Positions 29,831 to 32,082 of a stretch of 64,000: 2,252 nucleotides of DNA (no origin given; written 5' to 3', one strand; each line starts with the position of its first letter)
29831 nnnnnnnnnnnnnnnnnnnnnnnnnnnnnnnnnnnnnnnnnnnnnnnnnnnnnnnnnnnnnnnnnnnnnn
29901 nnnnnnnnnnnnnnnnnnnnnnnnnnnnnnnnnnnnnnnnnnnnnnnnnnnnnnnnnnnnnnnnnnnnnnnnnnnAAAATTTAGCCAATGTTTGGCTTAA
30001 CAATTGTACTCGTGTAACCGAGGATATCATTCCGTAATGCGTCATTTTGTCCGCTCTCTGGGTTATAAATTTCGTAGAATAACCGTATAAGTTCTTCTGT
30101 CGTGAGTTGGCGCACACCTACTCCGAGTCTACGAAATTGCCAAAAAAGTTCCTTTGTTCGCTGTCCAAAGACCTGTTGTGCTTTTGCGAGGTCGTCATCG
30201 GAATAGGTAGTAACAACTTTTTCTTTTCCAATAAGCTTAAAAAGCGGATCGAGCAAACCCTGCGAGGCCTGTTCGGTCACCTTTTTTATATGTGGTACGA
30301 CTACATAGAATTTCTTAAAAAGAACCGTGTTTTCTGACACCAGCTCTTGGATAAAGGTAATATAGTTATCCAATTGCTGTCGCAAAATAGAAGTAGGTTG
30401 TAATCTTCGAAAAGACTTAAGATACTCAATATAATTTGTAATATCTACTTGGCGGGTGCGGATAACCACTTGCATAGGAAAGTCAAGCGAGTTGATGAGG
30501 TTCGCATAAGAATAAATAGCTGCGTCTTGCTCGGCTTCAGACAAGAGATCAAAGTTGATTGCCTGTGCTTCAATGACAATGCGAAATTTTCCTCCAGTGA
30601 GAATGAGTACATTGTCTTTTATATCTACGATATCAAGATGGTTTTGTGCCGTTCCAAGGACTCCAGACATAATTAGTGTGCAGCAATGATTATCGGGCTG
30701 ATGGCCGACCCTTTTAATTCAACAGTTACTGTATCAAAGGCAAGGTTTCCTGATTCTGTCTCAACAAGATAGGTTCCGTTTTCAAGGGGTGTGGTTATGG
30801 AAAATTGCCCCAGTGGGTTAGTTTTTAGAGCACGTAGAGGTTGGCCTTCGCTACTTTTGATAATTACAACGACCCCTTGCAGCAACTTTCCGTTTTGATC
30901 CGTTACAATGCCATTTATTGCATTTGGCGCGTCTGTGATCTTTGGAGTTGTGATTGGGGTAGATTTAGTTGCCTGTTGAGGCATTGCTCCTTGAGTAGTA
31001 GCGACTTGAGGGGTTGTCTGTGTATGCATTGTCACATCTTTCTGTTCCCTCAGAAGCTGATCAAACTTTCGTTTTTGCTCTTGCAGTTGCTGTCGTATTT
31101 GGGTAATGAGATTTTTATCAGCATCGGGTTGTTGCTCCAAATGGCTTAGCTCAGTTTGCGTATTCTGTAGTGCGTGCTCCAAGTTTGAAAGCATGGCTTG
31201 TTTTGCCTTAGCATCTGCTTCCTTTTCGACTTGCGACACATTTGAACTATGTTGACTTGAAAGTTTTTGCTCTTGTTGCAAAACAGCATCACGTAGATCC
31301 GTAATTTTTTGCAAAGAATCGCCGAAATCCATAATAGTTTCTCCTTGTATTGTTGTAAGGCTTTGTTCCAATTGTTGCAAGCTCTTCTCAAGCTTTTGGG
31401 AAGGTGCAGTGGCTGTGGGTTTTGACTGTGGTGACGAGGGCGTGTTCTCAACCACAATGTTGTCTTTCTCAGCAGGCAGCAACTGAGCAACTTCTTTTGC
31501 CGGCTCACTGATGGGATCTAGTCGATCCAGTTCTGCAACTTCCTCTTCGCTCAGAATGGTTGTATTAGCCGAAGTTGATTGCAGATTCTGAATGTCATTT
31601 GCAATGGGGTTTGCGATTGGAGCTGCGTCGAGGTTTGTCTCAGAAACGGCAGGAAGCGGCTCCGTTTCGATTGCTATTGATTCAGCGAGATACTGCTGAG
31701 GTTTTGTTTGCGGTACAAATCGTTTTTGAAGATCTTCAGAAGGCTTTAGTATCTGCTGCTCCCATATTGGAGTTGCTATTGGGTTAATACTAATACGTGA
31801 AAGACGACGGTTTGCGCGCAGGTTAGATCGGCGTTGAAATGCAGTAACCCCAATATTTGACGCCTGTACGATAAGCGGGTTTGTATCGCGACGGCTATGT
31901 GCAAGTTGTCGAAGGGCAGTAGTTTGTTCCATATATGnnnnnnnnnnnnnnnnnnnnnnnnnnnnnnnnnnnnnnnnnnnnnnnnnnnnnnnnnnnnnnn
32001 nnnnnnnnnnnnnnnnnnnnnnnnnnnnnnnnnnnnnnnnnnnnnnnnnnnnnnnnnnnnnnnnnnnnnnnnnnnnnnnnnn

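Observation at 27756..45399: Single-strand type IV secretion/conjugation-like cluster with pilins, a VirB6-like giant, VirB3-like, VirB4 and dedicated cell-wall hydrolases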

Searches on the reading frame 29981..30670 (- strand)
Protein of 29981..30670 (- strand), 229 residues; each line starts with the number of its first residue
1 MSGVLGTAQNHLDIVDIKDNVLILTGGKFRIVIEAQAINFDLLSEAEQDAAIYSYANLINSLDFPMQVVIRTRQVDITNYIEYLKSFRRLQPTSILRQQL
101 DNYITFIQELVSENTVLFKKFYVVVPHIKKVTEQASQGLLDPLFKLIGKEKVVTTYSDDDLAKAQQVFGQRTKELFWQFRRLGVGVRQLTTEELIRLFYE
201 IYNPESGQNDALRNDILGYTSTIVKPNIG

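Call 4: search_protein_families(library=pfam, max_evalue=0.01, proteins=[window:29981-30670:-])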
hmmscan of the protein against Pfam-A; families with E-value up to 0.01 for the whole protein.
window:29981-30670:- (229 aa): 0 families

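Call 19: search_protein_families(library=ncbifam, max_evalue=0.01, proteins=[window:29981-30670:-])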
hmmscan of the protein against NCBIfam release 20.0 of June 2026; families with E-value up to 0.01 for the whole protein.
window:29981-30670:- (229 aa): 3 families
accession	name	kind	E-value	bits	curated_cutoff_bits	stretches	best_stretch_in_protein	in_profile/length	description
NF045975.1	VirB4_plasma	equivalog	7.4e-08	30.6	590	1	26-126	126-234/894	Mbov_0397 family ICE element conjugal transfer ATPase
NF045971.1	conju_CD1110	equivalog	8.3e-08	31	325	1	18-139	12-133/752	VirB4-like conjugal transfer ATPase, CD1110 family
NF041427.1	TrsD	subfamily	1.6e-07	31.3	200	1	19-139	26-154/201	TrsD/TraD family conjugative transfer protein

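Call 88: search_solved_structures(query=window:29981-30670:-, max_evalue=5)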
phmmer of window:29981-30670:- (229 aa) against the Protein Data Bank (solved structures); distinct sequences matched with E-value up to 5: 3.
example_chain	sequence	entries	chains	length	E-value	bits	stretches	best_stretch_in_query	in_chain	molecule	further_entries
9jm2_B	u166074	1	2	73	0.46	13.5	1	168-217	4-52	LRO-C2-35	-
8qae_A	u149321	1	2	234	0.51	13.4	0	159-199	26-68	sc-apCC-6-SLLA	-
4xj6_A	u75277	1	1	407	0.54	13.3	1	146-202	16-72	VC0179-like protein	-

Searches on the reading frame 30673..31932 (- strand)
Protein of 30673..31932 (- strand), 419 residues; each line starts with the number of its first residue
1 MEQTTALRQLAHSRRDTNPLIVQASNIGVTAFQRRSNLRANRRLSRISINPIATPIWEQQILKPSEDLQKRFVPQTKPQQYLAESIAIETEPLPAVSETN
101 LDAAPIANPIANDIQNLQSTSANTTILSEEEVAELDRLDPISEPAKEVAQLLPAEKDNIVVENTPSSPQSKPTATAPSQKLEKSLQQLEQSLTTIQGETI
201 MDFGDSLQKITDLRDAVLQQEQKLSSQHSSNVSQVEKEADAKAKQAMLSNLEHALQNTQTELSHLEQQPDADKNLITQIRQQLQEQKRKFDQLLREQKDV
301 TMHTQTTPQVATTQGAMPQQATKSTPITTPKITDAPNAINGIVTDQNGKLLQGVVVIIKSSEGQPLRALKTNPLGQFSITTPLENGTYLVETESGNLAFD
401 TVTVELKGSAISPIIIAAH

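Call 4: search_protein_families(library=pfam, max_evalue=0.01, proteins=[window:30673-31932:-])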
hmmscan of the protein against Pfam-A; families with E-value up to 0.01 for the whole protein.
window:30673-31932:- (419 aa): 2 families
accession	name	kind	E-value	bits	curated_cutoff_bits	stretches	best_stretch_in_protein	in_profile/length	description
PF13620.12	CarboxypepD_reg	-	3.3e-07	31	32.3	1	339-401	2-63/82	Carboxypeptidase regulatory-like domain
PF02369.22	Big_1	-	0.0014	19.1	34.9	1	336-394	18-80/93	Bacterial Ig-like domain (group 1)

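Call 19: search_protein_families(library=ncbifam, max_evalue=0.01, proteins=[window:30673-31932:-])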
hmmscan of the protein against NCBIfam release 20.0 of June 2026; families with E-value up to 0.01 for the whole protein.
window:30673-31932:- (419 aa): 6 families
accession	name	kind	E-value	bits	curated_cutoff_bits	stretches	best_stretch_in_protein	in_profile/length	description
TIGR02168.1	SMC_prok_B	equivalog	0.00026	18.9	567.35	1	116-318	320-521/1181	chromosome segregation protein SMC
NF045487.1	ASRP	equivalog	0.0035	16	300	1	179-300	159-271/593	archaea-specific SMC-related protein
NF012181.0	MSCRAMM_SdrD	exception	0.0049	14.3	2500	1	345-394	810-858/1379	MSCRAMM family adhesin SdrD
NF000535.3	MSCRAMM_SdrC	exception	0.0052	14.8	1700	1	344-393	513-561/963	MSCRAMM family adhesin SdrC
TIGR02169.1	SMC_prok_A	equivalog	0.0057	14.4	729.4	1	114-331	737-953/1165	chromosome segregation protein SMC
NF043058.1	T4SS_LegC2C7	subfamily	0.0096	14.9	350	0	106-318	123-335/348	LegC2/C7 family Dot/Icm T4SS effector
